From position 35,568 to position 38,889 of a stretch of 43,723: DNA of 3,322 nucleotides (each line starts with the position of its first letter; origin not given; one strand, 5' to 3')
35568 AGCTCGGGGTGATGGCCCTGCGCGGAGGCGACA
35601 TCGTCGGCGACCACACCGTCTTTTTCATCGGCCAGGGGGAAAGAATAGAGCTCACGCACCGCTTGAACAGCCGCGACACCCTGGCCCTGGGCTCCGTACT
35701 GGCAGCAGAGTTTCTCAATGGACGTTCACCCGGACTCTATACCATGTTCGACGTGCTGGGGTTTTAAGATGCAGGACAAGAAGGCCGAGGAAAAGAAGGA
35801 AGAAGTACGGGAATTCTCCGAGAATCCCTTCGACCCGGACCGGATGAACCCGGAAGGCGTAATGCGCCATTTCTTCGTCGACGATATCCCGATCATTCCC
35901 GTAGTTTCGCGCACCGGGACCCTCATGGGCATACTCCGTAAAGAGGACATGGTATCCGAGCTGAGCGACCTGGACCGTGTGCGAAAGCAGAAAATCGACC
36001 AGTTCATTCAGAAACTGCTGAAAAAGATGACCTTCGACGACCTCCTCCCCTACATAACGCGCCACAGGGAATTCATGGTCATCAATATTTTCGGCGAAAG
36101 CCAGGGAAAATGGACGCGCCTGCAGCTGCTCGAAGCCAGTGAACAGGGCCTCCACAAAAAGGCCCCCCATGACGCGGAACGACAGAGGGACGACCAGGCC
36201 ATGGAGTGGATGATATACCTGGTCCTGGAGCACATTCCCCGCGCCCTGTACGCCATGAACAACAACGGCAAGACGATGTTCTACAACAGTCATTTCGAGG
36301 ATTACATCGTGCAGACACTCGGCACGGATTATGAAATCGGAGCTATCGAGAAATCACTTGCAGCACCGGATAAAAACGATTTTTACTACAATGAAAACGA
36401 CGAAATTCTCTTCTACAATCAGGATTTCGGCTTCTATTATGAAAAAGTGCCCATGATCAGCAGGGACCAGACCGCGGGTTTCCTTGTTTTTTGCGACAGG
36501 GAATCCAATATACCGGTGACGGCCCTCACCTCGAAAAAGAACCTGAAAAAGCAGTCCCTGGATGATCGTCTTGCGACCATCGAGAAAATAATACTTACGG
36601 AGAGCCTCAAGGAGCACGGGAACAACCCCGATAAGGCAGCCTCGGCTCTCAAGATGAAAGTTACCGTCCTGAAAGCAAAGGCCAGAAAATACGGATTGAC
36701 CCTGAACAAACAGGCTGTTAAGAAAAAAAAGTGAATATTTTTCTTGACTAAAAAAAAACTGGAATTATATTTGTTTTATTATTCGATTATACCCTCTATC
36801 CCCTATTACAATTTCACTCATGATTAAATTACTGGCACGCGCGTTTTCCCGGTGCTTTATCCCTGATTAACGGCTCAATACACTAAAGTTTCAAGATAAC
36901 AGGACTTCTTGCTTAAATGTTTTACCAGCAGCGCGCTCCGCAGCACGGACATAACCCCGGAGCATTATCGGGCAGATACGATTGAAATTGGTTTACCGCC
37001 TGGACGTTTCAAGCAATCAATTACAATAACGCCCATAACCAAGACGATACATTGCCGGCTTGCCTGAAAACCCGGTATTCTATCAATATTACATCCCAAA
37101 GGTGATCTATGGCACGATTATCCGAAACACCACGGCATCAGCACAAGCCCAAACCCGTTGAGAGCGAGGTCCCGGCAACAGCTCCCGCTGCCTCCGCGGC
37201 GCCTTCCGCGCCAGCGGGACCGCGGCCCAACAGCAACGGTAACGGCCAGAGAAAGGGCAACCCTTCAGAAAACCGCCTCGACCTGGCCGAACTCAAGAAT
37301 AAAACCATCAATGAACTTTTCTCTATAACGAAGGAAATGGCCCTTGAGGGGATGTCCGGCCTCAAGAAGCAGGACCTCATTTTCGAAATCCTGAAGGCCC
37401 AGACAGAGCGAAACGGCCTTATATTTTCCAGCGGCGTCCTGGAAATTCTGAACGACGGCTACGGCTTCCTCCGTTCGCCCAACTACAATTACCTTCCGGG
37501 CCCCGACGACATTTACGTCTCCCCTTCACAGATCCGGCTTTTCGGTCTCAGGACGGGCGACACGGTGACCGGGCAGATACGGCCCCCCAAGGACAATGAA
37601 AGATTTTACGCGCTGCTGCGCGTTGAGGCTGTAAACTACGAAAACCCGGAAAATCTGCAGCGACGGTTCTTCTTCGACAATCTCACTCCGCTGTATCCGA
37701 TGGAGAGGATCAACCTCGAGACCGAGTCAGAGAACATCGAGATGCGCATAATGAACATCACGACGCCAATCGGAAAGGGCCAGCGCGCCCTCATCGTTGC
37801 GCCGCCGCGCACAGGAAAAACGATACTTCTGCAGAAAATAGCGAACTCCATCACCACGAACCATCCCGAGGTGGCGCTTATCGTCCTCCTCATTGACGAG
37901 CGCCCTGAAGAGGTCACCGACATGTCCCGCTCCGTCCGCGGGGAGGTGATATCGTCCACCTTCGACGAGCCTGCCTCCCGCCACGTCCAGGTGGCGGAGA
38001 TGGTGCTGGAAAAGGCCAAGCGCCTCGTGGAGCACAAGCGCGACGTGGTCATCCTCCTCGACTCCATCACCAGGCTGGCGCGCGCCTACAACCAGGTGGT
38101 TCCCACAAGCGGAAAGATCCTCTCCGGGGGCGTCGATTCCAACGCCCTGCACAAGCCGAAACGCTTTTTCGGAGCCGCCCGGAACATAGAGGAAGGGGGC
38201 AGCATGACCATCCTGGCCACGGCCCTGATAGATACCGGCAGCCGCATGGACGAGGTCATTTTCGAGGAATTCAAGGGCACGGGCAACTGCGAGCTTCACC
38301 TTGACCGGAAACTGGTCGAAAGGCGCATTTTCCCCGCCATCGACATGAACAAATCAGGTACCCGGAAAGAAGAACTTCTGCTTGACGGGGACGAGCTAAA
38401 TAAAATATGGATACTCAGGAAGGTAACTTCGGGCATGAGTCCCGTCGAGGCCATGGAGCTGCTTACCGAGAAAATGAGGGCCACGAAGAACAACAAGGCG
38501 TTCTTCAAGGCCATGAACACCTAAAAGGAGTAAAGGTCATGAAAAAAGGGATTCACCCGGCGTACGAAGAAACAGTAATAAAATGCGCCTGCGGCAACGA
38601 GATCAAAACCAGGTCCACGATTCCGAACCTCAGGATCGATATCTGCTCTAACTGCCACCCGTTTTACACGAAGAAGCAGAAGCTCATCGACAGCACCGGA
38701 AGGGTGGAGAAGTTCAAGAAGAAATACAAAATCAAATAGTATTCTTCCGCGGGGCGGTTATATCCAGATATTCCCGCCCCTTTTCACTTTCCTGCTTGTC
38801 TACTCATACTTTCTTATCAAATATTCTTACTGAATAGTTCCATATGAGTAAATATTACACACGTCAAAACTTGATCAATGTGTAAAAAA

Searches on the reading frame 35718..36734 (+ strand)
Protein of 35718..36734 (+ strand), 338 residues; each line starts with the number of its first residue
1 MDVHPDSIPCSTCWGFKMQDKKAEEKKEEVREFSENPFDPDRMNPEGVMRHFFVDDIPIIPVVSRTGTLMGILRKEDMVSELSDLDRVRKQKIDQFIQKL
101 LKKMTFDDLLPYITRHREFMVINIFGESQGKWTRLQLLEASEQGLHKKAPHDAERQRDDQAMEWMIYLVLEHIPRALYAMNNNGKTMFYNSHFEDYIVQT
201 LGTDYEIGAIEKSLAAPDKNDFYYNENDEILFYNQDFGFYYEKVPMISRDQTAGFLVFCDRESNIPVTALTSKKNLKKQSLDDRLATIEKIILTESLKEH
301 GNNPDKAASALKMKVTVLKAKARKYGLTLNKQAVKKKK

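Call 10: search_protein_families(library=pfam, proteins=[window:35718-36734:+], max_evalue=0.001)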
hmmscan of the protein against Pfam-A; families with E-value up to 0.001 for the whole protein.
window:35718-36734:+ (338 aa): 0 families

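Call 62: search_protein_families(library=pfam, proteins=[window:35718-36734:+], max_evalue=10)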
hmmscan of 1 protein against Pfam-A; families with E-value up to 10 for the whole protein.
window:35718-36734:+ (338 aa): 2 families
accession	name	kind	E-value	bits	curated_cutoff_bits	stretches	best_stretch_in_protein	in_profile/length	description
PF02954.25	HTH_8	-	0.0046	17.1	22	1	285-325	2-42/42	Bacterial regulatory protein, Fis family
PF02037.33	SAP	-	0.09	12.9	23.9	1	312-328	4-20/37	SAP domain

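Call 76: search_protein_families(library=pfam, alignment_id=A3, max_evalue=0.1)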
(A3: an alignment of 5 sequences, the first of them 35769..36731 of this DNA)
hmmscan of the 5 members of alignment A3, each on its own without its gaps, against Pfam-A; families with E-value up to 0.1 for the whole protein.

A. member 1, window:35769-36731:+ (321 aa): 2 families
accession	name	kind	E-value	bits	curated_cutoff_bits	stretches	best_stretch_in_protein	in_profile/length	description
PF02954.25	HTH_8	-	0.0042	17.2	22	1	268-308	2-42/42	Bacterial regulatory protein, Fis family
PF02037.33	SAP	-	0.083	13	23.9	0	295-311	4-20/37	SAP domain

B. families by the number of members that match (of 5 scanned): 8 families
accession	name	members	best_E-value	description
PF02954.25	HTH_8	5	1.6e-07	Bacterial regulatory protein, Fis family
PF00571.33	CBS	4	0.0044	CBS domain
PF18024.7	HTH_50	2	0.00012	Helix-turn-helix domain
PF03127.19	GAT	1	0.0032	GAT domain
PF04545.22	Sigma70_r4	1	0.063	Sigma-70, region 4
PF13188.13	PAS_8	1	0.066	PAS domain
PF02037.33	SAP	1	0.083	SAP domain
PF00126.33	HTH_1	1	0.084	Bacterial regulatory helix-turn-helix protein, lysR family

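Call 77: search_solved_structures(query=A3, max_evalue=1)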
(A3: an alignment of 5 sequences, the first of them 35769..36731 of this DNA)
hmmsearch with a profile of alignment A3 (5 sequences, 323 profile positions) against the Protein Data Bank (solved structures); distinct sequences matched with E-value up to 1: 21.
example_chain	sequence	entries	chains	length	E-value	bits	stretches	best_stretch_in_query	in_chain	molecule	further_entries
2m8g_X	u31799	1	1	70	0.00051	22.6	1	254-315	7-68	Transcriptional regulator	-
9e6q_3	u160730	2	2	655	0.0012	21.4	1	41-67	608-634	Putative signal-transduction protein with CBS domains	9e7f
8p53_C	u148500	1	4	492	0.002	20.7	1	265-317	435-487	Transcriptional regulator FleQ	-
3e7l_A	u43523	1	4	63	0.0081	18.6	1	262-315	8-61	Transcriptional regulator (NtrC family)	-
4fth_A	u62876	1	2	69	0.0095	18.4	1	262-315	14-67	Transcriptional regulator (NtrC family)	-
2yvy_A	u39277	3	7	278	0.074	15.5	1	25-65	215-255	Mg2+ transporter MgtE | Magnesium transporter MgtE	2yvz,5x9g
8gpv_A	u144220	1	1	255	0.12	14.8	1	28-62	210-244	Magnesium transporter MgtE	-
7vbs_A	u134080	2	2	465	0.14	14.5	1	268-321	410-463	Sigma-54 dependent trancsriptional regulator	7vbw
9s4w_A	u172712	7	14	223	0.16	14.3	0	29-68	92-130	AcuB from Geobacillus stearothermophilus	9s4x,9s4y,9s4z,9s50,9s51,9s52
4gqy_A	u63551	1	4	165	0.2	14.1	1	26-73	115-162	CBS domain-containing protein CBSX2, chloroplastic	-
2yvx_A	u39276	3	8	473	0.22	13.9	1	25-65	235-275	Mg2+ transporter MgtE | Magnesium transporter MgtE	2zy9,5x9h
8gps_A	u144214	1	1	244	0.23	13.8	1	11-66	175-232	MgtE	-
9qs7_A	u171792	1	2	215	0.31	13.5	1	29-67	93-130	Acetoin utilization protein AcuB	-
9s4v_A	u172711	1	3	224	0.32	13.4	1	29-67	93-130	Acetoin utilization protein AcuB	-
6h1w_A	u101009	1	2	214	0.34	13.3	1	23-86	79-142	MJ1004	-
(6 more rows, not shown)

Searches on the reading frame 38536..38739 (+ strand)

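Call 10: search_protein_families(library=pfam, proteins=[window:38536-38739:+], max_evalue=0.001)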
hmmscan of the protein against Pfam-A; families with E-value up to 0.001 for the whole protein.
window:38536-38739:+ (67 aa): 1 family
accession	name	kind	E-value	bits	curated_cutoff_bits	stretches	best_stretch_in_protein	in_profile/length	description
PF01197.23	Ribosomal_L31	-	5.9e-33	113.3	27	1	2-65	1-65/65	Ribosomal protein L31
